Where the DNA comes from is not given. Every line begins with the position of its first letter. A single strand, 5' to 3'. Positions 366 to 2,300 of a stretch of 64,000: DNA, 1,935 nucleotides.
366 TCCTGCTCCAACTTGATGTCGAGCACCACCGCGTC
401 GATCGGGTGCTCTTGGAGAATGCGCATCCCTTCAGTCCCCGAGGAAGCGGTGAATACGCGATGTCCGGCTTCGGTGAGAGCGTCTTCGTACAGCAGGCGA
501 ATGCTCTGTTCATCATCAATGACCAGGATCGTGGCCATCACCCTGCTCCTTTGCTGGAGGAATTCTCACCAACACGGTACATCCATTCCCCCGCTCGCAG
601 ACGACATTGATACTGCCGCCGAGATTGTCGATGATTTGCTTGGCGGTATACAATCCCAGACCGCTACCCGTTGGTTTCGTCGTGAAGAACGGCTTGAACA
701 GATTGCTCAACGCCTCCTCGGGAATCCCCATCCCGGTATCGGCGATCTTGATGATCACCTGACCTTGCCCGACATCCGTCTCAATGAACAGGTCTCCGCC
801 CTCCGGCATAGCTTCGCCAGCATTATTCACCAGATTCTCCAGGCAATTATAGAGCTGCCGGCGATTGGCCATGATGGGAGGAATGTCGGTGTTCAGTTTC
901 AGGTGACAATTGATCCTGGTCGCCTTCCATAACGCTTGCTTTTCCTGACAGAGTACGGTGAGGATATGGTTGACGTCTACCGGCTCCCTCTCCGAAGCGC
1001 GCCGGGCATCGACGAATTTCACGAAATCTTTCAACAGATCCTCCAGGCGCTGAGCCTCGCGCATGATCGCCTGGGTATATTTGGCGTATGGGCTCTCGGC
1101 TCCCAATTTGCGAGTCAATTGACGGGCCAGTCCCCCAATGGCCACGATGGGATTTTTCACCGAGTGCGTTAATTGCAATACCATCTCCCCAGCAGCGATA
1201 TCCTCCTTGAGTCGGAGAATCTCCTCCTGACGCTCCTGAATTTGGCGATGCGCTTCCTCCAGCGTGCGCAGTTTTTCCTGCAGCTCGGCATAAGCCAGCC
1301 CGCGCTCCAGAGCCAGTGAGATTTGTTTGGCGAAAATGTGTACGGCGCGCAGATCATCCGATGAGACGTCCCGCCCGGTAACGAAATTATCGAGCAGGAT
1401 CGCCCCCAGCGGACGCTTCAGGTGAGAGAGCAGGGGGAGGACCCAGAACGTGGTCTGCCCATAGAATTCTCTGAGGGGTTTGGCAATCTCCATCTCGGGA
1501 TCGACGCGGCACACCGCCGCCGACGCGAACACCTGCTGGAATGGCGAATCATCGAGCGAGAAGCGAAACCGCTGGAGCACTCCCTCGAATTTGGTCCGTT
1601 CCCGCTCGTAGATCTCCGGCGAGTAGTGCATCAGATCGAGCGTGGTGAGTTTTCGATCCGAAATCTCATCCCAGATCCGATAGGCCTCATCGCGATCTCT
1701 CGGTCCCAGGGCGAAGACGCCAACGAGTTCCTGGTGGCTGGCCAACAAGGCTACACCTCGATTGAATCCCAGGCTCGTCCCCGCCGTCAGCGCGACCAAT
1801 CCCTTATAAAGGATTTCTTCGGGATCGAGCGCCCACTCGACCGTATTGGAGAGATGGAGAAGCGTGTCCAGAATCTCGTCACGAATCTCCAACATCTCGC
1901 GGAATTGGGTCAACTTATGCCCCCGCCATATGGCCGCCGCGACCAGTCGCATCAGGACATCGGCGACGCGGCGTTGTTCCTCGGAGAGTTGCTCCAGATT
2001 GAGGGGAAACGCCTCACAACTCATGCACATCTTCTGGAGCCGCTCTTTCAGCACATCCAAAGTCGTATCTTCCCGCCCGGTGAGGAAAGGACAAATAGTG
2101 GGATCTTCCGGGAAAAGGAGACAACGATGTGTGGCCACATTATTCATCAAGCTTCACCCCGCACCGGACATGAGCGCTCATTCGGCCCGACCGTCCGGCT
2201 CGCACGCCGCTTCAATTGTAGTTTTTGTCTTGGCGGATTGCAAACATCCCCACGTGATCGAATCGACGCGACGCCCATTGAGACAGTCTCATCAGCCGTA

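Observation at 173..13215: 13-kb co-directional extracytoplasmic peptide/amide catabolism supercluster ending in a Cys-cluster GAF kinase and CheY-like receiver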

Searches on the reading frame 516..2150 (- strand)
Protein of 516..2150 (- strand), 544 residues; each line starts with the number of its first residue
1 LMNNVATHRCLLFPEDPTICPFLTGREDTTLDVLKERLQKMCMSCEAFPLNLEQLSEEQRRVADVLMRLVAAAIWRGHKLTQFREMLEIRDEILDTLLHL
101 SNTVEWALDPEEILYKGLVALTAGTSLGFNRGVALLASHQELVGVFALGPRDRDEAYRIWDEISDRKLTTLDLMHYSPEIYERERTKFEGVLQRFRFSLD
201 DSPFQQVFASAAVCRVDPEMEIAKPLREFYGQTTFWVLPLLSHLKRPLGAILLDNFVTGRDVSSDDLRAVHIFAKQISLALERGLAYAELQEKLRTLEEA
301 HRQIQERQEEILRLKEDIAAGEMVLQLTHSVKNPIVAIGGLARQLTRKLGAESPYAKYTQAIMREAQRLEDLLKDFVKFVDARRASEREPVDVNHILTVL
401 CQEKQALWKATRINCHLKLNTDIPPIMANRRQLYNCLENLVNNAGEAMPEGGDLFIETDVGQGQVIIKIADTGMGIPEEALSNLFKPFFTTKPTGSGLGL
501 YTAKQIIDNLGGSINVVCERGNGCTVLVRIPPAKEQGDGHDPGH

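Call 4: search_protein_families(library=pfam, proteins=[window:516-2150:-], max_evalue=0.01)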
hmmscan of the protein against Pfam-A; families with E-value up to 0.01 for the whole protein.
window:516-2150:- (544 aa): 4 families
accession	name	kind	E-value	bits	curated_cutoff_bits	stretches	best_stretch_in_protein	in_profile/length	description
PF02518.31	HATPase_c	-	2.3e-22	80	26.4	1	429-532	2-109/111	Histidine kinase-, DNA gyrase B-, and HSP90-like ATPase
PF00512.31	HisKA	-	5.5e-06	26.8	26.9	1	321-378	3-59/66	His Kinase A (phospho-acceptor) domain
PF13492.12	GAF_3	-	0.00032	21.5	27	0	227-283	75-129/129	GAF domain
PF13185.12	GAF_2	-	0.0025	18.5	28.6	0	198-282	51-136/136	GAF domain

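Call 5: search_protein_families(library=ncbifam, proteins=[window:516-2150:-], max_evalue=0.001)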
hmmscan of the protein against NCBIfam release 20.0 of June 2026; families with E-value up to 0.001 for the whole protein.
window:516-2150:- (544 aa): 81 families (the best 25 are shown)
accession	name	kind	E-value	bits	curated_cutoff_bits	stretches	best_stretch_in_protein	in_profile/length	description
NF008468.0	PRK11360.1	equivalog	1.3e-46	159.2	646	1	307-536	382-612/616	two-component system sensor histidine kinase AtoS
NF007688.0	PRK10364.1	equivalog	1.9e-36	125.8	479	1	300-538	220-457/460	two-component system sensor histidine kinase ZraS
NF053867.1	SprKinKinDBac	equivalog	5.5e-31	107.6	775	1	303-534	271-499/500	sporulation kinase KinD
NF010411.0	PRK13837.1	equivalog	7.6e-30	103.6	647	1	294-536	427-679/828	two-component system VirA-like sensor kinase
NF008312.0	PRK11100.1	equivalog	3.8e-27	95.3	356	1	291-531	233-473/477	two-component system sensor histidine kinase CreC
NF046044.1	PnpS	equivalog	1e-26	93.9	400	1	323-531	173-390/390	two-component system histidine kinase PnpS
TIGR02916.1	PEP_his_kin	equivalog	6.2e-26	91.2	300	1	360-531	515-679/679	XrtA/PEP-CTERM system histidine kinase PrsK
NF052573.1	HisKinEspAMyxo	equivalog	2.8e-24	85.2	1400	1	301-533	362-612/755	serine histidine kinase EspA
NF041777.1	sens_FixL_Rhizob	equivalog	4e-24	85.1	850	1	299-534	241-483/485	sensor protein FixL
NF033091.0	HK_VanS_ACDEFG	equivalog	4.3e-24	85.1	400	1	287-520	46-283/293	vancomycin resistance histidine kinase VanS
NF052574.1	HisKinEspCMyxo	equivalog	4.3e-24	84.7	1200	1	300-536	394-641/785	serine histidine kinase EspC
NF047466.1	hybrid_RR_LvrB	exception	7.5e-24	84.6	500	1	283-531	118-375/377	hybrid histidine kinase/response regulator LvrB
TIGR02966.1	phoR_proteo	equivalog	7.7e-24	84.3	334.2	1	324-527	118-330/333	phosphate regulon sensor histidine kinase PhoR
NF041735.1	hist_kin_RppB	equivalog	2.2e-23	82.8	400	1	329-531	225-438/438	two-component system sensor histidine kinase RppB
NF033092.0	HK_WalK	equivalog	7.5e-21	74.3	725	1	357-531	410-593/594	cell wall metabolism sensor histidine kinase WalK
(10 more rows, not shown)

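Call 7: find_homologous_proteins(query=window:516-2150:-, max_evalue=1e-10)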
Query window:516-2150:- (544 aa): 579 proteins with E <= 1e-10 among 8000 candidates; the best 120 are listed.
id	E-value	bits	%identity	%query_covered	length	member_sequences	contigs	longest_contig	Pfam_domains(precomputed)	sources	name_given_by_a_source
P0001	0.0e+0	1163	94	100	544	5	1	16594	PF02518.32,PF00512.32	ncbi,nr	ncbi:MAG: hypothetical protein D6723_14380 [Acidobacteria bacterium]|nr:MAG: hypothetical protein D6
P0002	3.9e-226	770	65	100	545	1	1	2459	PF02518.32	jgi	jgi:signal transduction histidine kinase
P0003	3.6e-225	766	63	100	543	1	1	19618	PF02518.32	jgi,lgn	jgi:signal transduction histidine kinase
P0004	1.8e-224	764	61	100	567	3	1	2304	PF02518.32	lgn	-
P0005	9.8e-219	745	60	100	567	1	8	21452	PF02518.32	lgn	-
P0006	4.5e-209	713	58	100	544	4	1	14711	PF02518.32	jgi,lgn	jgi:hypothetical protein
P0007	8.1e-205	699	56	98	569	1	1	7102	PF02518.32,PF00512.32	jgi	jgi:signal transduction histidine kinase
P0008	3.6e-203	694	55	100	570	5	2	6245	PF02518.32,PF00512.32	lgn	-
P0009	1.4e-198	679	56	100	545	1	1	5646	PF02518.32,PF00512.32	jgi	jgi:hypothetical protein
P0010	3.2e-183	628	61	86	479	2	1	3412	PF02518.32,PF00512.32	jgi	jgi:hypothetical protein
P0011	7.6e-171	587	52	97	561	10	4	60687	PF02518.32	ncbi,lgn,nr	ncbi:Sporulation kinase E [bacterium HR10]|nr:Sporulation kinase E [bacterium HR10]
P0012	1.0e-170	587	49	98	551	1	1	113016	PF02518.32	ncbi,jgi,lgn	jgi:signal transduction histidine kinase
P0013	3.5e-169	582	50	97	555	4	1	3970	PF02518.32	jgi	-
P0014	7.6e-169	581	51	97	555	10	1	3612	PF02518.32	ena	-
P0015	6.8e-168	577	51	96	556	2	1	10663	PF02518.32,PF00512.32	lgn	-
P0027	3.0e-162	559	49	97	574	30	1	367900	PF02518.32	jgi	jgi:signal transduction histidine kinase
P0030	4.4e-161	555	47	97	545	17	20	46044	PF02518.32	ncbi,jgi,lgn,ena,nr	ncbi:MAG: GAF sensor signal transduction histidine kinase [Candidatus Dadabacteria bacterium CSP1-2]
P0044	2.9e-150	519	45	96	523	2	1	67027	PF02518.32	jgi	jgi:signal transduction histidine kinase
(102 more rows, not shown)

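Call 10: find_related_loci(query=A1, collection=genome_contigs, flank=10000)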
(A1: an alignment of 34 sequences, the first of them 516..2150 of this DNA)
Query A1 (544 aa) in genome_contigs; peptide patterns used: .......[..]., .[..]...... (x = any residue, [..] = any of these).
600 stretches matched a pattern (row limit reached: there are more); 592 encode a relative of the query (tblastn E <= 1e-3); the best 80 are kept; 80 distinct loci.
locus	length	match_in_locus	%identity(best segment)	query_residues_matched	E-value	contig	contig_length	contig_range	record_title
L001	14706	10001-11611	46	2-538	1e-161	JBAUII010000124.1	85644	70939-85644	MAG: Thermodesulfobacteriota bacterium isolate MFD09513_ilm_asm_bin6 k127_74205, whole genome shotgun sequence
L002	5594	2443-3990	32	34-541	6e-70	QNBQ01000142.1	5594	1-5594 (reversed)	MAG: Candidatus Poribacteria bacterium isolate B28_G17 B28_Guay17_scaffold_06797, whole genome shotgun sequence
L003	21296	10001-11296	29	97-531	9e-53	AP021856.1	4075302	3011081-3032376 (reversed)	Candidatus Brocadia pituitae DNA, complete genome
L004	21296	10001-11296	28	97-531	4e-52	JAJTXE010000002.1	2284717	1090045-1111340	MAG: Candidatus Brocadia sp. isolate DTUAMX2 2-Genome30, whole genome shotgun sequence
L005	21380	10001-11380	29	102-534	7e-51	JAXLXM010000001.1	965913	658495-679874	MAG: Candidatus Binatia bacterium isolate STL-DESB1 C1.37.fa-1, whole genome shotgun sequence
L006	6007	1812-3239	29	78-542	2e-50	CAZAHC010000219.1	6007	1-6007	MAG TPA_asm: uncultured Fibrobacteraceae bacterium isolate binchicken_co65_483 genome assembly, contig: NODE_46624_lengt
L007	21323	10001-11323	29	94-537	2e-48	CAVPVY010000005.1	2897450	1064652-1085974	MAG: uncultured Planctomycetota bacterium isolate MFD09964.bin.1.59 genome assembly, contig: contig_4244, whole genome s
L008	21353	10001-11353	30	90-534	4e-48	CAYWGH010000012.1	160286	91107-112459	MAG TPA_asm: uncultured Cytophagia bacterium isolate binchicken_co107_472 genome assembly, contig: NODE_168_length_16028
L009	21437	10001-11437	28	51-531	6e-45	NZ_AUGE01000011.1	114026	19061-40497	Citrifermentans bremense R1 K419DRAFT_scaffold00009.9_C, whole genome shotgun sequence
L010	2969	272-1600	25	94-531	3e-43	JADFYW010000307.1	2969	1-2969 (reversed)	MAG: Fibrobacteria bacterium isolate nGRbin1 nGR_bin1_NODE_307_length_2969_cov_3.099585, whole genome shotgun sequence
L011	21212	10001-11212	29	118-537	2e-41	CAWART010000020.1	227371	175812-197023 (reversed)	MAG: Candidatus Aminicenantes bacterium isolate MFD03899.bin.3.143 genome assembly, contig: contig_6874, whole genome sh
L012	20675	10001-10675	32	308-533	8e-35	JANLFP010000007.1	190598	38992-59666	MAG: Tepidanaerobacteraceae bacterium isolate A05DMB13 NODE_7_length_190598_cov_6.693445, whole genome shotgun sequence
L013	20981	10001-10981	30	219-534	5e-33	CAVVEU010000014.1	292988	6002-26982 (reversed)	MAG: uncultured Candidatus Rokubacteria bacterium isolate MFD02242.bin.2.279 genome assembly, contig: contig_3110, whole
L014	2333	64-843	30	294-540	3e-32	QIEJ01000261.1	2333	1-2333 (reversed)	MAG: Proteobacteria bacterium isolate SZUA-204 Ga0063294_10068574, whole genome shotgun sequence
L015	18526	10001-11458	26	20-535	1e-32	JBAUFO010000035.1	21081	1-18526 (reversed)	MAG: Candidatus Zixiibacteriota bacterium isolate MFD13088_ilm_asm_bin32 k127_250305, whole genome shotgun sequence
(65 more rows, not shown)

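Call 11: find_encoding_contigs(protein=P0001, flank=10000, max_places=2)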
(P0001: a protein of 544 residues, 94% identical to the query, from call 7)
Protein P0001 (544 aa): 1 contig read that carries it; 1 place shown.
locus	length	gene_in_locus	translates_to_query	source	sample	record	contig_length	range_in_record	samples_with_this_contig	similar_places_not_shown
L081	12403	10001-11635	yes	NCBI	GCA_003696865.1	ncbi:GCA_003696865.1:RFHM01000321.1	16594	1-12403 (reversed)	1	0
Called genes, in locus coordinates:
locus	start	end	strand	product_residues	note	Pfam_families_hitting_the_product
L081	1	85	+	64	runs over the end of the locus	-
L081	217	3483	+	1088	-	PF26549:Tricorn_N, PF07676:PD40, PF26549:Tricorn_N, PF07676:PD40, PF26550:Tricorn_2nd, PF14684:Tricorn_C1, PF14685:PDZ_Tricorn, PF03572:Peptidase_S41, +3 more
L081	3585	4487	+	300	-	PF04951:Peptidase_M55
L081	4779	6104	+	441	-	PF04389:Peptidase_M28, PF01546:Peptidase_M20, PF07687:M20_dimer (weak)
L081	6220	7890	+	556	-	PF01425:Amidase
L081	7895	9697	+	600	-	PF22842:Pel9A-like_beta_helix (weak), PF05048:NosD (faint), PF13229:Beta_helix (weak)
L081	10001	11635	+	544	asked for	PF00512:HisKA (weak), PF02518:HATPase_c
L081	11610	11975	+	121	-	PF00072:Response_reg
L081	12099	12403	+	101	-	?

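Call 12: find_encoding_contigs(protein=P0003, flank=10000, max_places=2)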
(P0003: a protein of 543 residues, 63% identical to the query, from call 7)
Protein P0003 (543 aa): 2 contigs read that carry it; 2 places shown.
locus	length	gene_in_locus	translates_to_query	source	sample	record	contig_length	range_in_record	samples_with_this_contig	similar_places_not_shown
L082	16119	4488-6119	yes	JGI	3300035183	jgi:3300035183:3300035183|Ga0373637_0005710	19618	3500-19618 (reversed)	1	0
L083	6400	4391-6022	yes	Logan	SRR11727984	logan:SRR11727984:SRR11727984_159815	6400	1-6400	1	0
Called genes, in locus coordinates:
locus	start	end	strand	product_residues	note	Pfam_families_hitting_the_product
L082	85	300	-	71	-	-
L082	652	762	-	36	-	-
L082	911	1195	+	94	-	-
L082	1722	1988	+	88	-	PF11731:Cdd1, PF10391:DNA_pol_lambd_f (weak)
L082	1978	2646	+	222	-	PF01726:LexA_DNA_bind, PF00717:Peptidase_S24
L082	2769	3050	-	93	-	-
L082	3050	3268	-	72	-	-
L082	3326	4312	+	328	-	PF00480:ROK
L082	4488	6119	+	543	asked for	PF02518:HATPase_c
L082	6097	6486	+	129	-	PF00072:Response_reg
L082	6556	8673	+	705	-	PF03065:Glyco_hydro_57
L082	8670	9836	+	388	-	PF01087:GalP_UDP_transf, PF16285:DUF4931_N (faint), PF16268:DUF4921 (weak), PF02744:GalP_UDP_tr_C (weak)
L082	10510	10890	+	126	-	PF14489:QueF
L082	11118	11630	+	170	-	PF05685:Uma2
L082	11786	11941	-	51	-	PF13378:MR_MLE_C (weak)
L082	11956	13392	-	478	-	PF00672:HAMP, PF00512:HisKA, PF02518:HATPase_c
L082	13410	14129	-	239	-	PF00072:Response_reg, PF00486:Trans_reg_C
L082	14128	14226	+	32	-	-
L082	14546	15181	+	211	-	-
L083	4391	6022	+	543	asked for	PF02518:HATPase_c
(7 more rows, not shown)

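Call 13: find_encoding_contigs(protein=P0011, flank=10000, max_places=2)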
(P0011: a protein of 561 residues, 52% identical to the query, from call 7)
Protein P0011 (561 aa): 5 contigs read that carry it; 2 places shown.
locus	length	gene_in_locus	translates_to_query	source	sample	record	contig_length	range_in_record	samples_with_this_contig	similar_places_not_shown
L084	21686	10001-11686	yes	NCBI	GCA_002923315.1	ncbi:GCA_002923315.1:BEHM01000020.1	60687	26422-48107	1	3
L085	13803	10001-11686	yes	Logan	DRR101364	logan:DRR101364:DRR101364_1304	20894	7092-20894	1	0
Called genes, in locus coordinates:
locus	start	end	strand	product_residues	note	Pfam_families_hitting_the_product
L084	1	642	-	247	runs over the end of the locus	PF22935:RM44_endonuclase (faint), PF14622:Ribonucleas_3_3, PF00636:Ribonuclease_3, PF00035:dsrm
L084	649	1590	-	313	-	PF13414:TPR_11 (faint), PF13428:TPR_14 (faint), PF07719:TPR_2 (faint)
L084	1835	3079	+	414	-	PF00180:Iso_dh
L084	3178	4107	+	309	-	PF00056:Ldh_1_N, PF02866:Ldh_1_C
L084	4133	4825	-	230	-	-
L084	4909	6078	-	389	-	PF17785:PUA_3, PF10672:Methyltrans_SAM, PF03602:Cons_hypoth95 (weak), PF05175:MTS, PF05958:tRNA_U5-meth_tr (weak), PF09445:Methyltransf_15, PF13847:Methyltransf_31, PF13649:Methyltransf_25, +1 more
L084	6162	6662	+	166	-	PF01288:HPPK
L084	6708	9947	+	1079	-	PF13620:CarboxypepD_reg, PF13715:CarbopepD_reg_2 (weak), PF25183:OMP_b-brl_4, PF00593:TonB_dep_Rec_b-barrel, PF25183:OMP_b-brl_4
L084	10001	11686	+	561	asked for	PF02518:HATPase_c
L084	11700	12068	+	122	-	PF00072:Response_reg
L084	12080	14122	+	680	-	PF03065:Glyco_hydro_57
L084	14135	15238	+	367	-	PF01087:GalP_UDP_transf, PF16268:DUF4921 (faint), PF16285:DUF4931_N (faint), PF02744:GalP_UDP_tr_C (weak)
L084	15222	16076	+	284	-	PF04909:Amidohydro_2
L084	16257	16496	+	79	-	PF04255:DUF433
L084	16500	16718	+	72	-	PF18478:PIN_10 (weak), PF18480:DUF5615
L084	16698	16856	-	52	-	-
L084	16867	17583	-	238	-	PF01578:Cytochrom_C_asm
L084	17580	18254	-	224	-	PF01061:ABC2_membrane, PF03379:CcmB, PF12698:ABC2_membrane_3 (weak)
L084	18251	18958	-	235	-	PF00005:ABC_tran, PF13304:AAA_21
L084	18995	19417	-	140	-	PF03100:CcmE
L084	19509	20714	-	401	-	PF13620:CarboxypepD_reg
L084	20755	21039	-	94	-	-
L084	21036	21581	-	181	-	PF03918:CcmH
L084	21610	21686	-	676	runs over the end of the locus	PF01578:Cytochrom_C_asm, PF16327:CcmF_C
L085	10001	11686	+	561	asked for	PF02518:HATPase_c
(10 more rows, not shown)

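Call 14: find_encoding_contigs(protein=P0012, flank=8000, max_places=1)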
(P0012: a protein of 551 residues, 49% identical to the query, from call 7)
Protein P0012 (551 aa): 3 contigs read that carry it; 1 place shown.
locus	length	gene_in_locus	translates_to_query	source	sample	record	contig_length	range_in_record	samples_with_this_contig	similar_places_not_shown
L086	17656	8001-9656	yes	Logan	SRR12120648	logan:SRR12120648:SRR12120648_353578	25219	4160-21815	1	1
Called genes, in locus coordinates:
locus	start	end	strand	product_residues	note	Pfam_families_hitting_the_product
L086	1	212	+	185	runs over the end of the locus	-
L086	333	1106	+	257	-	PF10099:RskA_C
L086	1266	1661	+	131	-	-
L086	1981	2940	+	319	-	PF26233:NicX, PF02073:Peptidase_M29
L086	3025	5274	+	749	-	PF07090:GATase1_like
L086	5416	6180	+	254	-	PF03309:Pan_kinase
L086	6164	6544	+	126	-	PF13298:LigD_N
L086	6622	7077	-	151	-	PF08332:CaMKII_AD, PF13474:SnoaL_3 (weak), PF14534:DUF4440 (weak), PF27546:MICAH (weak)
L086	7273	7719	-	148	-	PF08327:AHSA1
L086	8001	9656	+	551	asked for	PF02518:HATPase_c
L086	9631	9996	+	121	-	PF00072:Response_reg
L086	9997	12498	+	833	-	PF00483:NTP_transferase, PF12804:NTP_transf_3, PF25084:LbH_EIF2B, PF25087:GMPPB_C, PF24894:Hexapep_GlmU, PF25087:GMPPB_C, PF02878:PGM_PMM_I, PF02879:PGM_PMM_II, +3 more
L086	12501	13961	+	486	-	PF00089:Trypsin, PF13365:Trypsin_2, PF00595:PDZ, PF13180:PDZ_2, PF17820:PDZ_6, PF00595:PDZ, PF13180:PDZ_2, PF17820:PDZ_6, +2 more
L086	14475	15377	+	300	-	-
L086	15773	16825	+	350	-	PF05425:CopD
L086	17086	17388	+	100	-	PF07876:Dabb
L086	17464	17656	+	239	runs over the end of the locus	PF13411:MerR_1 (faint)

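Call 15: find_encoding_contigs(protein=P0030, flank=8000, max_places=1)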
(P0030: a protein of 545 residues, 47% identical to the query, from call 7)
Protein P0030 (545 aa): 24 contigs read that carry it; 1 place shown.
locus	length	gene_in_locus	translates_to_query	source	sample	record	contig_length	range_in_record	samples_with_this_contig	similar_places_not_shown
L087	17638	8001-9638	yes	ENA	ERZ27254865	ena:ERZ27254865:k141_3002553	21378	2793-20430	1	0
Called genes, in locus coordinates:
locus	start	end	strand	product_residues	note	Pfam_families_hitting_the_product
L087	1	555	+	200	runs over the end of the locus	-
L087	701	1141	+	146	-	PF01152:Bac_globin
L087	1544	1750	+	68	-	-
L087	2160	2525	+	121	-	-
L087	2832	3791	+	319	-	PF26233:NicX, PF02073:Peptidase_M29 (weak)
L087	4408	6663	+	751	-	PF07090:GATase1_like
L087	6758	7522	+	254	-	PF03309:Pan_kinase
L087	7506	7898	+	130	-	PF13298:LigD_N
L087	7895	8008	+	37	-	-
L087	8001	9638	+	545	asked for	PF02518:HATPase_c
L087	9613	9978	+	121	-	PF00072:Response_reg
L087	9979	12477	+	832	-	PF00483:NTP_transferase, PF12804:NTP_transf_3, PF25084:LbH_EIF2B, PF24894:Hexapep_GlmU, PF25087:GMPPB_C, PF00132:Hexapep (weak), PF02878:PGM_PMM_I, PF02879:PGM_PMM_II, +1 more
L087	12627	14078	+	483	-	PF00089:Trypsin, PF13365:Trypsin_2, PF00595:PDZ, PF13180:PDZ_2, PF17820:PDZ_6, PF00595:PDZ (weak), PF13180:PDZ_2, PF17820:PDZ_6, +1 more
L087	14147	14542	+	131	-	-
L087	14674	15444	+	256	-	-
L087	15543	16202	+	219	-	-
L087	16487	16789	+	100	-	PF07876:Dabb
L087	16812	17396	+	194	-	-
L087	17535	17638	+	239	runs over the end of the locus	PF13411:MerR_1 (weak)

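Call 16: find_encoding_contigs(protein=P0044, flank=8000, max_places=1)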
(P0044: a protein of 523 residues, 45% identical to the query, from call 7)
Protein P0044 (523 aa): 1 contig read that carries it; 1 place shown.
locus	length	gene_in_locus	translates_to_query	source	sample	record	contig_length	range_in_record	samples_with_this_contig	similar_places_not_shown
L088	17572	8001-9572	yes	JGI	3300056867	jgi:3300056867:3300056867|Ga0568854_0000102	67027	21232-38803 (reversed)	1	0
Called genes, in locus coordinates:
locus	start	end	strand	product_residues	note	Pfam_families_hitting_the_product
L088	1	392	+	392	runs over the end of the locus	PF04542:Sigma70_r2, PF04539:Sigma70_r3, PF04545:Sigma70_r4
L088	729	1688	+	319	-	PF26233:NicX, PF02073:Peptidase_M29 (weak)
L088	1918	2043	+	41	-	-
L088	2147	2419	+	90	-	PF10387:DUF2442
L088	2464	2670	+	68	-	PF13711:DUF4160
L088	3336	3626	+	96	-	PF14076:DUF4258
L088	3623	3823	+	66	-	PF10049:DUF2283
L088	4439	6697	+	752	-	PF07090:GATase1_like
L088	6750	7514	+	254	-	PF03309:Pan_kinase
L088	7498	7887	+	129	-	PF13298:LigD_N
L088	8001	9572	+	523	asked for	PF02518:HATPase_c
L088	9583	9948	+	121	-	PF00072:Response_reg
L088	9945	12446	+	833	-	PF00483:NTP_transferase, PF12804:NTP_transf_3, PF25084:LbH_EIF2B, PF25087:GMPPB_C, PF00132:Hexapep, PF02878:PGM_PMM_I, PF02879:PGM_PMM_II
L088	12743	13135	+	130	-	-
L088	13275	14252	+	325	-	-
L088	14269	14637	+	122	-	PF04234:CopC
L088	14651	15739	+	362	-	PF05425:CopD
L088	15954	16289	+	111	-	PF07876:Dabb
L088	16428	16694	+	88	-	-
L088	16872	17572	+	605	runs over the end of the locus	PF01541:GIY-YIG, PF27096:UvrC_M, PF02151:UVR (weak), PF22920:UvrC_RNaseH, PF08459:UvrC_RNaseH_dom, PF12826:HHH_2 (weak), PF14520:HHH_5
